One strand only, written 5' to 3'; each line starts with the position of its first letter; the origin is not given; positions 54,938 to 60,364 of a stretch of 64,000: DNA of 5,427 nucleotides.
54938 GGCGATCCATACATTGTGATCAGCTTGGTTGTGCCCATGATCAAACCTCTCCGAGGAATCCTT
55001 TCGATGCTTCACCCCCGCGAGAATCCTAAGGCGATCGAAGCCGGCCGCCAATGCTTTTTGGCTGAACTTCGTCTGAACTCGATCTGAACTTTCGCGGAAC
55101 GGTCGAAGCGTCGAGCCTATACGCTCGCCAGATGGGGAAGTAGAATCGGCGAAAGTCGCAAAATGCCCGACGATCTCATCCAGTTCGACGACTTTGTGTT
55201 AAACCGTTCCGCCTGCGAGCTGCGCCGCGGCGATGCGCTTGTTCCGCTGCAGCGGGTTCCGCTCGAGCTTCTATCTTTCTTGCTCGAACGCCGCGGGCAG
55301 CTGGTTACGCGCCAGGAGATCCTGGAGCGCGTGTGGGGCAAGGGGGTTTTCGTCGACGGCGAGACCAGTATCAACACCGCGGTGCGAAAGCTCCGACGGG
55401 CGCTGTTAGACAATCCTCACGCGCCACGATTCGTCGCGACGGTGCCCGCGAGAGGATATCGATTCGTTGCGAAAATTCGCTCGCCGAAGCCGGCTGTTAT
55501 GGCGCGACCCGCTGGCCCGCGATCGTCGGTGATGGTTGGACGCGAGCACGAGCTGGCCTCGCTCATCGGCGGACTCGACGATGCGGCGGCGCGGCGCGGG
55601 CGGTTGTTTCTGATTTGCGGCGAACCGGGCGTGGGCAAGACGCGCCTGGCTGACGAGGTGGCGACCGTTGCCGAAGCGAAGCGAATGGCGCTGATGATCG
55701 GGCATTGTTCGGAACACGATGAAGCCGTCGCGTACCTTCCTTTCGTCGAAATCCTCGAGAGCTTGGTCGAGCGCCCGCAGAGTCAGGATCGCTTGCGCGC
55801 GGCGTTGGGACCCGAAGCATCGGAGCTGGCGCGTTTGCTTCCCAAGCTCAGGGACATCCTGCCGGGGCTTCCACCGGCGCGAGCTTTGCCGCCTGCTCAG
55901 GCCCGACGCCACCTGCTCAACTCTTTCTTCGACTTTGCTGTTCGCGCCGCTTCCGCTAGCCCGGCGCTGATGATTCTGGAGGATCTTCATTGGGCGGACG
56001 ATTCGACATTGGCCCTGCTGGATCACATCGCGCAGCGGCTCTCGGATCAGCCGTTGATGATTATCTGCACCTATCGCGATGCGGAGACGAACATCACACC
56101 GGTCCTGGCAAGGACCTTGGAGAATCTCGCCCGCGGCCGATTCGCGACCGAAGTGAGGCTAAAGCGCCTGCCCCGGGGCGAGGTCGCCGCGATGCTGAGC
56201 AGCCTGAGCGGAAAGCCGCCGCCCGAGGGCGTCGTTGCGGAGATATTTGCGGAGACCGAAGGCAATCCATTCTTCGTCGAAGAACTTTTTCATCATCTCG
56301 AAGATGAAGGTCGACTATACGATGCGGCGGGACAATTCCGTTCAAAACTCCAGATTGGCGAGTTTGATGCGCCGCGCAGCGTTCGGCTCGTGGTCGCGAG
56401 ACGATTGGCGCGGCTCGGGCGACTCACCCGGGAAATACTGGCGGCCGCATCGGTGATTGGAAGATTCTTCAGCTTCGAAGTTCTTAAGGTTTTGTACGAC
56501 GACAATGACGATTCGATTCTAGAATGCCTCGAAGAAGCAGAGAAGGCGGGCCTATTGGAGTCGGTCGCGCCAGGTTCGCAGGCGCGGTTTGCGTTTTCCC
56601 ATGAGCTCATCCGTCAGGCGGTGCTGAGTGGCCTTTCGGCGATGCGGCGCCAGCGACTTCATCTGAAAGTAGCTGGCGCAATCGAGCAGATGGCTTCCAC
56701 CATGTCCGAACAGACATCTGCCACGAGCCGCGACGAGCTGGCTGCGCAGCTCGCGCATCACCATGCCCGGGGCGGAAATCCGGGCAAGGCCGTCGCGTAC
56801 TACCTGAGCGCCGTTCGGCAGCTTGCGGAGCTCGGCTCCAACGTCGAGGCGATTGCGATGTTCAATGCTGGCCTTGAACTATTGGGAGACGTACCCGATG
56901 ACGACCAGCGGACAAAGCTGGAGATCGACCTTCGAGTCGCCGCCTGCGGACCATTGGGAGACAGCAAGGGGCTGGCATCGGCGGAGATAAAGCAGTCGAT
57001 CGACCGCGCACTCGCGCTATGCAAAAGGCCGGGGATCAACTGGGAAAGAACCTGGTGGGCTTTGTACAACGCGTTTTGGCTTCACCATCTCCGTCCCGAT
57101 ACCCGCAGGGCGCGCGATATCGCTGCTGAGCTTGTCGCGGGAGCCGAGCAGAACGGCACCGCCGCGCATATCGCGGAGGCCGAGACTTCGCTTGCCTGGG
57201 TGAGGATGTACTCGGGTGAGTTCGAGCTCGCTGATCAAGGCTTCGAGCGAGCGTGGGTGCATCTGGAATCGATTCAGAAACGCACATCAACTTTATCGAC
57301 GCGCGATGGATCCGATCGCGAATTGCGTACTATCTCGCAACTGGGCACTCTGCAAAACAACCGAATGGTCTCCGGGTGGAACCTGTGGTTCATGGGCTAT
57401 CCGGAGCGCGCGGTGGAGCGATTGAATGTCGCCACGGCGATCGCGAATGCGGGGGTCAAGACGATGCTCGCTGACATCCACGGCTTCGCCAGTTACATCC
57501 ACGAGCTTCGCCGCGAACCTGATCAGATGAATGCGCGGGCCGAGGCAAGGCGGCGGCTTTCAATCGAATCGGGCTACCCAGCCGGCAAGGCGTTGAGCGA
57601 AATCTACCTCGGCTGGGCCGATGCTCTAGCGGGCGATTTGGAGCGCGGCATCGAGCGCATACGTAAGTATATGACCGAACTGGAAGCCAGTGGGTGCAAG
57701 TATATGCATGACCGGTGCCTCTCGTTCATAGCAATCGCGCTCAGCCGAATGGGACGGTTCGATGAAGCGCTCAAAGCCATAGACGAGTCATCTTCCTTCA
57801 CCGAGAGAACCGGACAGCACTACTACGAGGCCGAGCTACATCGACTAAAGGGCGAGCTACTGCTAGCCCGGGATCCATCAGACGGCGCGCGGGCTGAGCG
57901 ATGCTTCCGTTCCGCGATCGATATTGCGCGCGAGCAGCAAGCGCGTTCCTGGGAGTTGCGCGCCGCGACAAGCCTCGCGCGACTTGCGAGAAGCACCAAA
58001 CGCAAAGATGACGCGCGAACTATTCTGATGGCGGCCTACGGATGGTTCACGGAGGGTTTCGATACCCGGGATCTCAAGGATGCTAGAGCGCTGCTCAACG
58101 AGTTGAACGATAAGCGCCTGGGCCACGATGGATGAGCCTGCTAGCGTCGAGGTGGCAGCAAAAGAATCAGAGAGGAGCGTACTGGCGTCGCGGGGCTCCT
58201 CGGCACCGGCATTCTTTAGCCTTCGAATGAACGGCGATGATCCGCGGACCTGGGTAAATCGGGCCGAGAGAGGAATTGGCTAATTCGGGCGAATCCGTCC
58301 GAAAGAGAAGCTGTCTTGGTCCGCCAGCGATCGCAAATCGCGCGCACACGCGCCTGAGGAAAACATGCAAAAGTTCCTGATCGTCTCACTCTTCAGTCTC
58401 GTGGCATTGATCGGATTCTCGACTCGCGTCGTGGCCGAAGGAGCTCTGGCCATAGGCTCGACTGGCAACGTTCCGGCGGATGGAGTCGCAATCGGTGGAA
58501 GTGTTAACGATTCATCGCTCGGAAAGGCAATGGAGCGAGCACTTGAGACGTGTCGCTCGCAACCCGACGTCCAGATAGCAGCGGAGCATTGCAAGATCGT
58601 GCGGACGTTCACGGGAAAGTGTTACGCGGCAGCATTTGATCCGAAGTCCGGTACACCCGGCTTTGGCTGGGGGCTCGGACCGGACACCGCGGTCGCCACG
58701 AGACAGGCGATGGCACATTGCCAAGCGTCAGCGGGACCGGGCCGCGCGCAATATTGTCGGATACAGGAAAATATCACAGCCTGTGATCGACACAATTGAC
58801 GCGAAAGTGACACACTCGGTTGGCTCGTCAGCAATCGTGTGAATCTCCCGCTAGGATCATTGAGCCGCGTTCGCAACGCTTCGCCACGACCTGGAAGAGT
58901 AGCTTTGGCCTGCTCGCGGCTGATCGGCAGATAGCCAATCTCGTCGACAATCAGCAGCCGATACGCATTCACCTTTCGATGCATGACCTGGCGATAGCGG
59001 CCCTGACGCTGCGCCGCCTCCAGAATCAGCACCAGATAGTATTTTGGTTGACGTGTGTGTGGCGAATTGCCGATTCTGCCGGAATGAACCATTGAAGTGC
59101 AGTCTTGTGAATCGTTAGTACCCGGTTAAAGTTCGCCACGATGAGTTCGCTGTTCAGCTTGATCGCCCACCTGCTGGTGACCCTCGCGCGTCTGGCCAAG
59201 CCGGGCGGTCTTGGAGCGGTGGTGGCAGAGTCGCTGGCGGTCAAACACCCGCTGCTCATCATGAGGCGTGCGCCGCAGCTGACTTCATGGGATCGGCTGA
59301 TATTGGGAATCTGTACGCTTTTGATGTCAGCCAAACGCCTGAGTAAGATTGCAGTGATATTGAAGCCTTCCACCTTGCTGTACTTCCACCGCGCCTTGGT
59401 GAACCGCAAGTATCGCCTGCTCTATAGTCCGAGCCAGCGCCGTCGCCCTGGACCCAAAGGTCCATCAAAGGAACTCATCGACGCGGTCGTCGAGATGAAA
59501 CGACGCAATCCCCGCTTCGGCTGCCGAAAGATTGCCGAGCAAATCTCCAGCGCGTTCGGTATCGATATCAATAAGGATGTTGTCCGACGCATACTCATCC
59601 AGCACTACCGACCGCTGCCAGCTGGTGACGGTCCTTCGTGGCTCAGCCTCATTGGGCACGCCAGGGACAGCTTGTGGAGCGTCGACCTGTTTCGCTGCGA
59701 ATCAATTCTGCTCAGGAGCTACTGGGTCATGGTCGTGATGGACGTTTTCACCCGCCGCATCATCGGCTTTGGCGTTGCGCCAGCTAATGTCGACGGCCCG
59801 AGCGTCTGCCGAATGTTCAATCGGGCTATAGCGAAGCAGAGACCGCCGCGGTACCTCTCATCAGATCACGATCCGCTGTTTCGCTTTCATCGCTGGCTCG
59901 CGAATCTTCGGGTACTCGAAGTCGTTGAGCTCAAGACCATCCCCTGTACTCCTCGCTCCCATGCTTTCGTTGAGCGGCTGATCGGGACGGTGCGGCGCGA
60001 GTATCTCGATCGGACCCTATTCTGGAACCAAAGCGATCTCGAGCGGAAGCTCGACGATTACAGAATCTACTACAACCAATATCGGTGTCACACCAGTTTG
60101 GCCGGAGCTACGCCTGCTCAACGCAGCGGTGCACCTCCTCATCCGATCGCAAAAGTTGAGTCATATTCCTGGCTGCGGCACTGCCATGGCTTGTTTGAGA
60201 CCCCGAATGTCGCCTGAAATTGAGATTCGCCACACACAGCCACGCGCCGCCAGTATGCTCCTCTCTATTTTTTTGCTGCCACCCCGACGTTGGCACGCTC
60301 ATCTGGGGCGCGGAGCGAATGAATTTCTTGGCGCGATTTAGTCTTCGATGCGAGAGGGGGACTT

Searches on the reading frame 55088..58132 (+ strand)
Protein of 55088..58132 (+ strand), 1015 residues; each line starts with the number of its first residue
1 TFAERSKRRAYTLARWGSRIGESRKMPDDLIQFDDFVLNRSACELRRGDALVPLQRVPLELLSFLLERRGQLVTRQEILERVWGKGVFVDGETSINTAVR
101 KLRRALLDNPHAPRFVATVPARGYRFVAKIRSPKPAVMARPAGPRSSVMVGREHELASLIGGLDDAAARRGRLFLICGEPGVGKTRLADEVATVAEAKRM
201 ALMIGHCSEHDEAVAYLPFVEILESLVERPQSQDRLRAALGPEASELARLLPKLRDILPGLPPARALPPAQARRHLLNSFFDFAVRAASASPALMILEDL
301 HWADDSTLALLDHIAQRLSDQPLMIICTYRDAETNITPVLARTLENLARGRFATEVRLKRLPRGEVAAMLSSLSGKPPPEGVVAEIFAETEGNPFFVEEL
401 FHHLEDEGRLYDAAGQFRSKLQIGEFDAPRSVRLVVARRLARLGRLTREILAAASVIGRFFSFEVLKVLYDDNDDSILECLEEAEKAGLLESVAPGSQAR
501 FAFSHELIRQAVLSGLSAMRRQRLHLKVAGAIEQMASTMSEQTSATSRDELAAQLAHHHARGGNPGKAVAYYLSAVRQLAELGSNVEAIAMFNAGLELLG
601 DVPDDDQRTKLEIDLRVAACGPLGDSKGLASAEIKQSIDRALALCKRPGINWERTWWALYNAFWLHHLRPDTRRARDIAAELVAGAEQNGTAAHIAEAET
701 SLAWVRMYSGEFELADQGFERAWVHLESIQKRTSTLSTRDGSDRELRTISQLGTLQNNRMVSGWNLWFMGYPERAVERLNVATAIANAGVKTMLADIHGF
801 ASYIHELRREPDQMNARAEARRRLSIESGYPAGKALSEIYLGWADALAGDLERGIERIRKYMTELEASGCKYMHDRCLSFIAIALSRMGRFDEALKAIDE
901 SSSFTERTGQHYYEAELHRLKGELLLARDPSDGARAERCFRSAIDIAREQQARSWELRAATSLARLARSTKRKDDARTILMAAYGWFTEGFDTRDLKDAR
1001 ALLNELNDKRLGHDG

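Call 8: search_protein_families(library=pfam, proteins=[window:55088-58132:+], max_evalue=0.0001)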
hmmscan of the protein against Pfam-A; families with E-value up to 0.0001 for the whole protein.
window:55088-58132:+ (1015 aa): 3 families
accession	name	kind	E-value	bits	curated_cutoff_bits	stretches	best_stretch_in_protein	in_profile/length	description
PF13191.12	AAA_16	-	2e-26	93.9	32.6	1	150-326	3-167/167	AAA ATPase domain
PF00486.34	Trans_reg_C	-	1.2e-16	61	26.2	1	53-126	5-77/77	Transcriptional regulatory protein, C terminal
PF13424.12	TPR_12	-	1.5e-09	38.3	30.1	1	880-949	8-77/77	Tetratricopeptide repeat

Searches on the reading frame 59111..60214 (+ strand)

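Call 91: search_protein_families(library=pfam, proteins=[window:59111-60214:+], max_evalue=0.001)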
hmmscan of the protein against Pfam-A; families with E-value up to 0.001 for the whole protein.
window:59111-60214:+ (368 aa): 4 families
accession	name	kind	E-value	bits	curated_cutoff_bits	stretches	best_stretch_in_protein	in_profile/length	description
PF13683.12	rve_3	-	8.5e-13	48.3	26.5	1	278-335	10-67/67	Integrase core domain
PF00665.32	rve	-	3.4e-08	34.1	32.6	1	184-268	3-92/102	Integrase core domain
PF13565.12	HTH_32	-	2.5e-07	31.6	33.7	1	110-162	21-73/73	Homeodomain-like domain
PF13276.12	HTH_21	-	0.00046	20.8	28.1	1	121-162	5-47/60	HTH-like domain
